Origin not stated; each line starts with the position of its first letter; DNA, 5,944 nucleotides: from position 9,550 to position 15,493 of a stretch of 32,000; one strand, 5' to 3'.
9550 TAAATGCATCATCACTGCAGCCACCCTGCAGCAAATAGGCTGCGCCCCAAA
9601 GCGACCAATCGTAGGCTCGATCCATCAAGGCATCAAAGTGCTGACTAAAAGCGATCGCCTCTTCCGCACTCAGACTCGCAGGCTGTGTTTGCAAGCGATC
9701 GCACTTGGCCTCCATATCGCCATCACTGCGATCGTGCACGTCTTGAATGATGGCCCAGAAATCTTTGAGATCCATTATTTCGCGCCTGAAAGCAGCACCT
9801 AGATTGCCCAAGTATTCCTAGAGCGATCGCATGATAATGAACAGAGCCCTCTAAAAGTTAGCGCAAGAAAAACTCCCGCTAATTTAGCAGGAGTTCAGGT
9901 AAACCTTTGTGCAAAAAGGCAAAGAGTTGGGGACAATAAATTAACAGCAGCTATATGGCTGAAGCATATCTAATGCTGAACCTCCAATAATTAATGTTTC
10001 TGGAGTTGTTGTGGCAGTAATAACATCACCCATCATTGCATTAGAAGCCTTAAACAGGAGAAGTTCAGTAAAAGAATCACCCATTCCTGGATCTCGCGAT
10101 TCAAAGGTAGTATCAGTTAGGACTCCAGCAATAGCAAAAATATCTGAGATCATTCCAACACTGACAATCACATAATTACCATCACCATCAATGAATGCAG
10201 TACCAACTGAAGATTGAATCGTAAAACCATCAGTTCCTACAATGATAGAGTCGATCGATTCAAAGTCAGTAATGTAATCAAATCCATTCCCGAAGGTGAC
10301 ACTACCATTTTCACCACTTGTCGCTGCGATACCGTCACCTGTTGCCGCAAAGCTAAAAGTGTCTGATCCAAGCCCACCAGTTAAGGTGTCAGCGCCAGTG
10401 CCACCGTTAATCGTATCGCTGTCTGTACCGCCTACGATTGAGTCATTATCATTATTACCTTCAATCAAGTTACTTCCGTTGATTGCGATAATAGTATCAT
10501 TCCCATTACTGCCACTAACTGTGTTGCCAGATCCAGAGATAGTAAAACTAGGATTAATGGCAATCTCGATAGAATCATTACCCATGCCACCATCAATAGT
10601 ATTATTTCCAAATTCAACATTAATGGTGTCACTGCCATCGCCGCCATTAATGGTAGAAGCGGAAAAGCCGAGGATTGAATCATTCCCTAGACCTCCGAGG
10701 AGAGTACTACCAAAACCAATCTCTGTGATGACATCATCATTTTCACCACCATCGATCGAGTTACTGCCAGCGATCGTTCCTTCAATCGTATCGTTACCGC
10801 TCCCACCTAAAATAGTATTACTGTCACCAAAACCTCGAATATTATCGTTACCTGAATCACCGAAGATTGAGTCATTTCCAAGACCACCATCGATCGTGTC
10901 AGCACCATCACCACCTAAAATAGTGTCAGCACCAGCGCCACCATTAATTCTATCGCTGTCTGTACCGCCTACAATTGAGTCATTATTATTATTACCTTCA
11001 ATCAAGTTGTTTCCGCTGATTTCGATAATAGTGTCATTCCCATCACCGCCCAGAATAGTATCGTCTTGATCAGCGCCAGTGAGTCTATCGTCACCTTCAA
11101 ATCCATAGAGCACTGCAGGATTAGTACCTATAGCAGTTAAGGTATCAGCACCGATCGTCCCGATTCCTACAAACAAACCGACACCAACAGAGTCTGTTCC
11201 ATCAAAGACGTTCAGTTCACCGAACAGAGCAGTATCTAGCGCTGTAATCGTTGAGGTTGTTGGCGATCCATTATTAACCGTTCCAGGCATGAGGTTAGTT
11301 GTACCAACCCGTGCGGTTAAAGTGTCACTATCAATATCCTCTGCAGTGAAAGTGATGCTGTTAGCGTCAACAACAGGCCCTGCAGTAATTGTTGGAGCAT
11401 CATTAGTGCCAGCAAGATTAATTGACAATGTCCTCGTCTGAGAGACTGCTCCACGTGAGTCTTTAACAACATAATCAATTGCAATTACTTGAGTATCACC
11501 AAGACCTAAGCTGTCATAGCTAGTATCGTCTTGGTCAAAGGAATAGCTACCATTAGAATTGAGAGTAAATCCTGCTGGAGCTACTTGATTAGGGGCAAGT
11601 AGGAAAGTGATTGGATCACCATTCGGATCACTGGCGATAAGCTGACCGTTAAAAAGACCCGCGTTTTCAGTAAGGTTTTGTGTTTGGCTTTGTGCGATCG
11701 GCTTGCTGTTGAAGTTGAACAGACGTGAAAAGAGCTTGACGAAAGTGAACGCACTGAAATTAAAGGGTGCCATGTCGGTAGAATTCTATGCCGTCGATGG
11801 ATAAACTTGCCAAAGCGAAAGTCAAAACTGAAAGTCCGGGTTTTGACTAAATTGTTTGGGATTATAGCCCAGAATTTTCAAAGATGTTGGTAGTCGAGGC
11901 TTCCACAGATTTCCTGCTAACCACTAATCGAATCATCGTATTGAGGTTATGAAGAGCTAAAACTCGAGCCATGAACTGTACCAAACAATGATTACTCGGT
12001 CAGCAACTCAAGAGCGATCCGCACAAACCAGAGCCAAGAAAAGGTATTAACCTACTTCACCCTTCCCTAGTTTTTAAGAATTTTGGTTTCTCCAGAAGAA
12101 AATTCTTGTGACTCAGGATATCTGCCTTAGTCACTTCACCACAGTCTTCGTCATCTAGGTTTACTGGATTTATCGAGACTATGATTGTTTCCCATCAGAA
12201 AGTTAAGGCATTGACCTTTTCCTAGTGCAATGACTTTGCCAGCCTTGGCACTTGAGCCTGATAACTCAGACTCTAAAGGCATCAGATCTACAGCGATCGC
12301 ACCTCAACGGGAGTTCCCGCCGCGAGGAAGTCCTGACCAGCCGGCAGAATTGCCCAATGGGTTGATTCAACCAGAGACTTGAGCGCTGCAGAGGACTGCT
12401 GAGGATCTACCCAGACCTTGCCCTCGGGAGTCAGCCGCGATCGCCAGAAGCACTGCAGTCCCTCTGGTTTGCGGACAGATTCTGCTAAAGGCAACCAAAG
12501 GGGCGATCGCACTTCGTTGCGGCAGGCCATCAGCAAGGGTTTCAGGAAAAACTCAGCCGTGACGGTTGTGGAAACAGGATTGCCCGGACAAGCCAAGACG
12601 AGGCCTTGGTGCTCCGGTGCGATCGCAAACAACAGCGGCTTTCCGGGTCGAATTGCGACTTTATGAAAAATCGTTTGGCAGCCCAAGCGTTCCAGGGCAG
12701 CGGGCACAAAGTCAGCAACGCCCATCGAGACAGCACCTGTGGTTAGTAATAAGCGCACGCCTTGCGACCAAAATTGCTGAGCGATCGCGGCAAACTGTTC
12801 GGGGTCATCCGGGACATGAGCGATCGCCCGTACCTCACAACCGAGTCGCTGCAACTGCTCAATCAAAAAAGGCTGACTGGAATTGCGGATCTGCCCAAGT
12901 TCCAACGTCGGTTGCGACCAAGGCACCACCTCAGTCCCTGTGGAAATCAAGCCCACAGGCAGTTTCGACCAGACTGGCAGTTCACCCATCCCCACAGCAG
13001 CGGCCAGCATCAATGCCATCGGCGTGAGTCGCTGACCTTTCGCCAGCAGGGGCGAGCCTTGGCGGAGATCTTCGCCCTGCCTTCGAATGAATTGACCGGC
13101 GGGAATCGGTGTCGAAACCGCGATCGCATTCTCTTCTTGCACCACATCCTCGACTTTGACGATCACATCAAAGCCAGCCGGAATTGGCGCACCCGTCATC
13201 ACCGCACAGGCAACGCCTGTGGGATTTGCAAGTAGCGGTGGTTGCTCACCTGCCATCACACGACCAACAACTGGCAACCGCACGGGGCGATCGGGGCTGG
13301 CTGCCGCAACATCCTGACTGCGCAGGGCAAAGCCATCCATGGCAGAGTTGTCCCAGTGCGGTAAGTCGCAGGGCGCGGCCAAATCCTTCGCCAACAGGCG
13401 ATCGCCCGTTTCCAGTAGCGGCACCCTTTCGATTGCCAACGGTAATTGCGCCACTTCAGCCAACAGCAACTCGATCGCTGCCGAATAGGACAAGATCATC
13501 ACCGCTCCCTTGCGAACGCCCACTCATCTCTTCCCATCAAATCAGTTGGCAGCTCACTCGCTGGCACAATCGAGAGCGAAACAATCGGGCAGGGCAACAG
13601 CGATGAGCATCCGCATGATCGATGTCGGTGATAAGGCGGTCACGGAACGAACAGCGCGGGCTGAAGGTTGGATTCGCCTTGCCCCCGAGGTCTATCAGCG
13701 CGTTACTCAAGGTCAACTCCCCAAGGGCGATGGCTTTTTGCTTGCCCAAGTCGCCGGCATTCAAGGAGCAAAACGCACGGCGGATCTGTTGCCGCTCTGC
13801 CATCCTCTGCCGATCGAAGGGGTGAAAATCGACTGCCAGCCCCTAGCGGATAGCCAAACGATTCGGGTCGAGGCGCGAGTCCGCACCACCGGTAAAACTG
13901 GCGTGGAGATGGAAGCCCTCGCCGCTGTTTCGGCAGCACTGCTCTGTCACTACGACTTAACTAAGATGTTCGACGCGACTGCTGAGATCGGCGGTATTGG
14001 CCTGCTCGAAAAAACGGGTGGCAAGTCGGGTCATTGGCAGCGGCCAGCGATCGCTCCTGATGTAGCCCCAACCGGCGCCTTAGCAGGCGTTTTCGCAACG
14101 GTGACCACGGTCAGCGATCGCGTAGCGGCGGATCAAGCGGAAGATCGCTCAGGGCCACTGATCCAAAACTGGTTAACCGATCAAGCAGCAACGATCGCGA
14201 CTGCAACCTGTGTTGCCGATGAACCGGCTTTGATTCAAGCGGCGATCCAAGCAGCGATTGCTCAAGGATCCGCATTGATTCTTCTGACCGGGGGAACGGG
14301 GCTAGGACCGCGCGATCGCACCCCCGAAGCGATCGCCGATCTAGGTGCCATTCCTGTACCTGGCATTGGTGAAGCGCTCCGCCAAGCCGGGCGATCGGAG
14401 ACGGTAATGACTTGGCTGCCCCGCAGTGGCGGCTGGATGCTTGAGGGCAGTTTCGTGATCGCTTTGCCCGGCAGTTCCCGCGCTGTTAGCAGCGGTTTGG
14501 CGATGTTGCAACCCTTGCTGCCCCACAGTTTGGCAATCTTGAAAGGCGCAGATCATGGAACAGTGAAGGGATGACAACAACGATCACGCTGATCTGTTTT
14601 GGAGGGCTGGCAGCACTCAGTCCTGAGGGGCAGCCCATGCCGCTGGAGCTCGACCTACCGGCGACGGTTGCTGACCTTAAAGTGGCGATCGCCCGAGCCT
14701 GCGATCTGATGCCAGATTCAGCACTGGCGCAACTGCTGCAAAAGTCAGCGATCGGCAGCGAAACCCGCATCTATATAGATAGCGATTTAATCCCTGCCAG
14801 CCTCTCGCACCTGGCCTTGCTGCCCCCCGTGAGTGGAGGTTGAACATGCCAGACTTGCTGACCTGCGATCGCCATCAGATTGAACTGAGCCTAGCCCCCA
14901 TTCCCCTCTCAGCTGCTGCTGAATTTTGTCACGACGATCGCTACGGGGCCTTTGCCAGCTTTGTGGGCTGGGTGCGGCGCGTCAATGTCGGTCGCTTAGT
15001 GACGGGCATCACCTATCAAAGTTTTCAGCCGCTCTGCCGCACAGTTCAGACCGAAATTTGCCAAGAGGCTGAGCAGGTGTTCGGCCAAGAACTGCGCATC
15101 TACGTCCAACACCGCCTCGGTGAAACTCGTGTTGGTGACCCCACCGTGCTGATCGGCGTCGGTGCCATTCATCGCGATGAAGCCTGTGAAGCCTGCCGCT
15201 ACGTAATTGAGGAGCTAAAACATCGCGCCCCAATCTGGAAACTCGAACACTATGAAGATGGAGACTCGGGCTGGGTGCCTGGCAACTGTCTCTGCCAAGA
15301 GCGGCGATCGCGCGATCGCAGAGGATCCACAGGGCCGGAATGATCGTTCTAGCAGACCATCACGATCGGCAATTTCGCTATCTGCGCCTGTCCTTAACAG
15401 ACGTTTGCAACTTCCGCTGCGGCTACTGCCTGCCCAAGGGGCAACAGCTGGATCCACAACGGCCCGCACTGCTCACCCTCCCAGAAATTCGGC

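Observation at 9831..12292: AT-rich, HIP1-free island carrying an orphan RTX/VCBS-like repeat protein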

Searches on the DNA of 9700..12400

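Call 59: search_rna_families(source=window, start=9700, end=12400, threshold=evalue, max_evalue=1)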
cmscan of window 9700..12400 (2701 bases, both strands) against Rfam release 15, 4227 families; matches with E-value up to 1: 0.
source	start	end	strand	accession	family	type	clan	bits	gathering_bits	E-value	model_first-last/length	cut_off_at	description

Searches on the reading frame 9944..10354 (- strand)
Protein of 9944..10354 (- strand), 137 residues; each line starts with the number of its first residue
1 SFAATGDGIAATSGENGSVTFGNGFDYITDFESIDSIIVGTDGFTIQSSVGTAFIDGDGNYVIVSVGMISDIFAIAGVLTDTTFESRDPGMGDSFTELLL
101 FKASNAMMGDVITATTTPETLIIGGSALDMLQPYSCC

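Call 44: find_homologous_proteins(query=window:9944-10354:-, max_evalue=0.01)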
Query window:9944-10354:-: 20 candidates shared short words with the query, none scored E <= 0.01.

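Call 73: search_solved_structures(query=window:9944-10354:-, max_evalue=10)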
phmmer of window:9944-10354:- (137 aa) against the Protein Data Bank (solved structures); distinct sequences matched with E-value up to 10: 2.
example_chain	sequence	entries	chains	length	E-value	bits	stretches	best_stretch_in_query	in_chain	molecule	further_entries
5xk2_A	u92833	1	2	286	0.78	12.9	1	31-103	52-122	Diacylglycerol lipase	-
4fem_A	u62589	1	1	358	6.9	9.8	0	20-53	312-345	Outer membrane protein SusE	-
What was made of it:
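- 9944..10153 (-): C-terminal tail, aa 541-610, predicted disordered and without detectable relatives. It is the candidate type I secretion signal. No hits in calls 44 and 73.
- On RTX protein family: They have no relatives (calls 44, 73).
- Closest known: RTX-family type I secretion substrates without a catalytic or pore-forming domain. Different: The C-terminal tail has no detectable relatives (calls 44, 73).
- The C-terminal 70 aa have no recognisable signal or relatives (calls 44, 73).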

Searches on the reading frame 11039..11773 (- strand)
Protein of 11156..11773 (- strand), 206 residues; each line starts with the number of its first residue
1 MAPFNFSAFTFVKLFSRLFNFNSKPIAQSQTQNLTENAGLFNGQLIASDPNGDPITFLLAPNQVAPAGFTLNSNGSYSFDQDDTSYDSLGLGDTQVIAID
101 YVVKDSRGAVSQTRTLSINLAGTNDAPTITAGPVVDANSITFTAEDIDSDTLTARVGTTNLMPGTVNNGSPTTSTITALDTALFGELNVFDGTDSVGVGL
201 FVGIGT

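Call 38: find_homologous_proteins(query=window:11156-11773:-, max_evalue=0.001)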
Query seq(206 aa) (206 aa): 1 proteins with E <= 0.001 among 230 candidates.
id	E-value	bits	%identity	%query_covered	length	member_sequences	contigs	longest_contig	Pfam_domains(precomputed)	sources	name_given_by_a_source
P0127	4.5e-38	149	61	59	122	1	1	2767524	PF17963.8,PF17803.8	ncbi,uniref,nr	ncbi:Ig-like domain-containing protein [Synechococcus elongatus]|uniref:Ig-like domain-containing pr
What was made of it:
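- Tried and rejected: Word-index searches with the N-terminal 206 aa and the C-terminal 137 aa returned one hit and none (calls 38, 44).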

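Call 40: find_encoding_contigs(protein=P0127, flank=7000, max_places=4)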
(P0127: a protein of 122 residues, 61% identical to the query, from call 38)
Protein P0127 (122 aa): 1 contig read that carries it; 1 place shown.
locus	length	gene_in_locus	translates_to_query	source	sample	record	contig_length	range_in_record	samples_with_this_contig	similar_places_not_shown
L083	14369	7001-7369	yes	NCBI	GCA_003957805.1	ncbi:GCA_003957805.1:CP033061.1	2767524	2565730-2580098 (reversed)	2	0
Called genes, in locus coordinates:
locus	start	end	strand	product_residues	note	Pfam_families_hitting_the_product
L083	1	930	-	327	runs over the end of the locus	PF04055:Radical_SAM, PF06463:Mob_synth_C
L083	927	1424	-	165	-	PF02391:MoaE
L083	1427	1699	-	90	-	-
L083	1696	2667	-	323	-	PF01967:MoaC, PF00994:MoCF_biosynth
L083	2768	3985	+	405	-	PF03453:MoeA_N, PF00994:MoCF_biosynth, PF03454:MoeA_C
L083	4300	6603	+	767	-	PF00353:HemolysinCabind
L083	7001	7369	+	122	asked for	PF17803:Cadherin_4 (weak), PF17963:Big_9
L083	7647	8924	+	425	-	-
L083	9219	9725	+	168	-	PF14024:DUF4240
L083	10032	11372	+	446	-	PF01523:PmbA_TldD_1st, PF19290:PmbA_TldD_2nd, PF19289:PmbA_TldD_3rd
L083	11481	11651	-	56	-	PF02069:Metallothio_Pro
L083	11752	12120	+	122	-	PF01022:HTH_5, PF12840:HTH_20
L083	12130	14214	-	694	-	PF01807:Zn_ribbon_DnaG, PF08275:DNAG_N, PF01751:Toprim, PF13155:Toprim_2, PF13362:Toprim_3 (weak), PF13662:Toprim_4, PF10410:DnaB_bind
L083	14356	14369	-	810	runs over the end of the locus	PF01588:tRNA_bind, PF03483:B3_4, PF03484:B5, PF17759:tRNA_synthFbeta, PF03147:FDX-ACB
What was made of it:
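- On VCBS / bacterial cadherin-like Ig domain: The L083 counterpart carries precomputed hits to PF17963 and a weak one to PF17803 (calls 38, 40).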

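Call 47: search_protein_representatives(protein=window:11156-11773:-)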
Query: 206 residues. Proteins with E-value up to 0.001 (for the whole library): 2390; up to 1e-10: 1299; up to 1e-30: 417. The best 150 are listed.
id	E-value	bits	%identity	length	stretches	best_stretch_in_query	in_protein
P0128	0.0e+00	1045.1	38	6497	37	32-133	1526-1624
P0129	4.6e-296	988.9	41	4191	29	17-132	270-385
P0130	1.1e-291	974.6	41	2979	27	25-132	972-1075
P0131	2.4e-277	927.9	39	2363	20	22-133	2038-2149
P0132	2.0e-243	817.2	37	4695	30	22-134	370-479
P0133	4.7e-243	816.0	39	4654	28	29-137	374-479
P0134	5.6e-234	786.4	41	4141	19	25-134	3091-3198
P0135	3.3e-204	689.3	38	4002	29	18-130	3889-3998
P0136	2.0e-202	683.5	38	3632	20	21-142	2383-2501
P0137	4.8e-192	649.6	36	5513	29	22-132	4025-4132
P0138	6.8e-182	616.5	36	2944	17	25-133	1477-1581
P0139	4.3e-181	613.9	41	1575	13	18-133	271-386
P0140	8.8e-175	593.3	33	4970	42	65-133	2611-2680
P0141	1.4e-167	569.8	37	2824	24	22-144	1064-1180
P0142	7.8e-167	567.4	36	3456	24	52-138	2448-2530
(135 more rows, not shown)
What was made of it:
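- Tried and rejected: The full HMMER search showed the N-terminal domain is widespread (call 47).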

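Call 80: find_related_loci(query=A3, collection=metagenome_contigs, flank=6000)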
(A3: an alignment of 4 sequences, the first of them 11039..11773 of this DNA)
Query A3 (245 aa) in metagenome_contigs; peptide patterns used: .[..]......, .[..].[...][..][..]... (x = any residue, [..] = any of these).
600 stretches matched a pattern (row limit reached: there are more); 1 encode a relative of the query (tblastn E <= 1e-3); 1 distinct loci.
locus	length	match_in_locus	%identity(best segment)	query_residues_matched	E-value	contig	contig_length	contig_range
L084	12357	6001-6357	29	26-131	3e-7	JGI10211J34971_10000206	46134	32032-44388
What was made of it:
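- Tried and rejected: A metagenome scan with the N-terminal module alignment found no close allele (call 80).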

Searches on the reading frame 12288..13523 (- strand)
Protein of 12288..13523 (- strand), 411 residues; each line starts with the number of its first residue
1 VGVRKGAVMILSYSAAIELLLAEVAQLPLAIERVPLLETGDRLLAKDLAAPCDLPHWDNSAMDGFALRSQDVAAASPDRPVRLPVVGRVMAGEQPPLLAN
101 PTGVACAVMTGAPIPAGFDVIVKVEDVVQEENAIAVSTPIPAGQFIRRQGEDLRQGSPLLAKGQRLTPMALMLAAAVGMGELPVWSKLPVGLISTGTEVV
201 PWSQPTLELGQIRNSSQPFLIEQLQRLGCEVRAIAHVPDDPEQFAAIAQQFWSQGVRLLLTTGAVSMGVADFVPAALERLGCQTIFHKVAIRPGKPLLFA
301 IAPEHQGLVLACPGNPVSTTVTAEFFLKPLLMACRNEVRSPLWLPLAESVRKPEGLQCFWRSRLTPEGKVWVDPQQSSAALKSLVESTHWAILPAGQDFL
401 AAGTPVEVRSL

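Call 5: search_protein_families(library=pfam, proteins=[window:12288-13523:-], max_evalue=0.1)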
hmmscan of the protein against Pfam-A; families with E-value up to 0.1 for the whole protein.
window:12288-13523:- (411 aa): 4 families
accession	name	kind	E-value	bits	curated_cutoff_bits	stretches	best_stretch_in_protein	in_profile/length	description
PF03453.22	MoeA_N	-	8.4e-42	143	30.8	1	12-178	2-160/160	MoeA N-terminal region (domain I and II)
PF00994.29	MoCF_biosynth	-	2.6e-28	99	26.6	1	192-332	2-143/144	Probable molybdopterin binding domain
PF03454.20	MoeA_C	-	9e-08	32.7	22.1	1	345-409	3-70/72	MoeA C-terminal region (domain IV)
PF21332.3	AmiR_N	-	0.086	13.3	27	0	215-242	11-38/111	AmiR, N-terminal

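Call 12: find_related_loci(query=window:12288-13523:-, collection=genome_contigs, flank=8000)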
Query window:12288-13523:- (411 aa) in genome_contigs; peptide patterns used: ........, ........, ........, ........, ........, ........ (x = any residue, [..] = any of these).
600 stretches matched a pattern (row limit reached: there are more); 571 encode a relative of the query (tblastn E <= 1e-3); the best 80 are kept; 80 distinct loci.
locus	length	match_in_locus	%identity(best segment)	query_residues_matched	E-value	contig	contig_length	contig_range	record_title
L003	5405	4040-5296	39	4-411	3e-74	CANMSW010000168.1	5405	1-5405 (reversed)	MAG: Bacteriovoracaceae bacterium isolate ZE-Jul18-116 genome assembly, contig: ZE-Jul18-C25662, whole genome shotgun se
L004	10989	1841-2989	35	32-408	3e-58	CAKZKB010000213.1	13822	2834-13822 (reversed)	MAG TPA_asm: uncultured cyanobacterium isolate SRR4030105_bin.30_CONCOCT_v1.1_MAG genome assembly, contig: ERZ781359.262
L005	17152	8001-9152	35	29-408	8e-58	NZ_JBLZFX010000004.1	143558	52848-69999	Alkalinema pantanalense CENA528 NODE_4_size143558_pilon, whole genome shotgun sequence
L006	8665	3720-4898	38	31-408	2e-57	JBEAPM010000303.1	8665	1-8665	MAG: Cyanobacteriota bacterium isolate muddycreek_2019_sw_WHONDRS-S19S_0082_B_bin.118 scaffold_1906708, whole genome sho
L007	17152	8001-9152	35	31-411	7e-57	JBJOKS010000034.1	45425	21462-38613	MAG: Cyanobacteriota bacterium isolate sycamorecreek_2019_sw_WHONDRS-S19S_0028_A_bin.16 scaffold_0000127, whole genome s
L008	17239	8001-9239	35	4-408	6e-57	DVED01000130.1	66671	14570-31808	MAG TPA_asm: Oscillatoriales cyanobacterium M59_W2019_021 k99_24394, whole genome shotgun sequence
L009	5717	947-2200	34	6-408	8e-56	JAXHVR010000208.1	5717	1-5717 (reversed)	MAG: Cyanobacteriota bacterium isolate MAG82_tar_biofilm MAG82_208, whole genome shotgun sequence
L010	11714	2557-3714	35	31-408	6e-56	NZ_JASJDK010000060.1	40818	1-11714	MAG: Mastigocoleus sp. MO_188.B34 MO_188.c_760, whole genome shotgun sequence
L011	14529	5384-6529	33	31-408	3e-55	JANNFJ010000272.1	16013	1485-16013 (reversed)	MAG: Calothrix sp. OTE_75_metabat_31 OTE_75_k141_855781, whole genome shotgun sequence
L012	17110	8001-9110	34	31-397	3e-55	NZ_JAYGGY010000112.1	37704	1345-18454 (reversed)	Anabaena cylindrica UHCC 0172 NODE_67_length_37704_cov_78.080294, whole genome shotgun sequence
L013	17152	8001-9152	35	31-411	3e-55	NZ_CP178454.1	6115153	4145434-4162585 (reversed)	Anabaena azotica SJ-1 chromosome, complete genome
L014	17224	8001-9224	34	6-408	5e-55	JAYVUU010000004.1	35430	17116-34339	MAG: Synechococcales cyanobacterium isolate GL75_DN_metabinner_1 GL75_DN_metabinner_1_3, whole genome shotgun sequence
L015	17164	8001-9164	34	32-408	1e-54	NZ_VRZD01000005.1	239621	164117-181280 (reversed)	MAG: Pantanalinema sp. GBBB05 NODE_20_length_239621_cov_7.852330, whole genome shotgun sequence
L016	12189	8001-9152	35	31-408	7e-55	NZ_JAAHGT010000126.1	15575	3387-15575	MAG: Okeania sp. SIO2F4 2F4_NODE_126, whole genome shotgun sequence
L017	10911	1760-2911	33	31-411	3e-54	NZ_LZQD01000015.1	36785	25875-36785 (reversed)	Trichormus sp. NMC-1 scaffold15, whole genome shotgun sequence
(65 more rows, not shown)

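Call 14: find_encoding_contigs(protein=window:12288-13523:-, flank=8000, max_places=8)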
Protein window:12288-13523:- (411 aa): no gene with exactly this product is on record in the collection.
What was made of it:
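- Tried and rejected: The window's exact MoeA product is not on record, probably because of a different start-codon call (call 14).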

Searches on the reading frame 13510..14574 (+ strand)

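Call 35: search_protein_families(library=pfam, proteins=[window:13510-14574:+], max_evalue=0.001)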
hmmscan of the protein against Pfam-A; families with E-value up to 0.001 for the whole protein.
window:13510-14574:+ (354 aa): 2 families
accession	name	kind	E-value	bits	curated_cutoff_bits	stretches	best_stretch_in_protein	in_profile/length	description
PF01967.27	MoaC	-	1.8e-47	161.2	27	1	36-171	1-136/136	MoaC family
PF00994.29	MoCF_biosynth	-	9.9e-26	90.6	26.6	1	198-339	2-144/144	Probable molybdopterin binding domain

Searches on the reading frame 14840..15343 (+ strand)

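Call 35: search_protein_families(library=pfam, proteins=[window:14840-15343:+], max_evalue=0.001)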
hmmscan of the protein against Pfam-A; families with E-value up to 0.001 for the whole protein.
window:14840-15343:+ (167 aa): 1 family
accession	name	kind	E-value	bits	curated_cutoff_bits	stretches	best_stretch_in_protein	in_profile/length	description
PF02391.22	MoaE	-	5.3e-27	94.7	23.4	1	19-129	4-114/114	MoaE protein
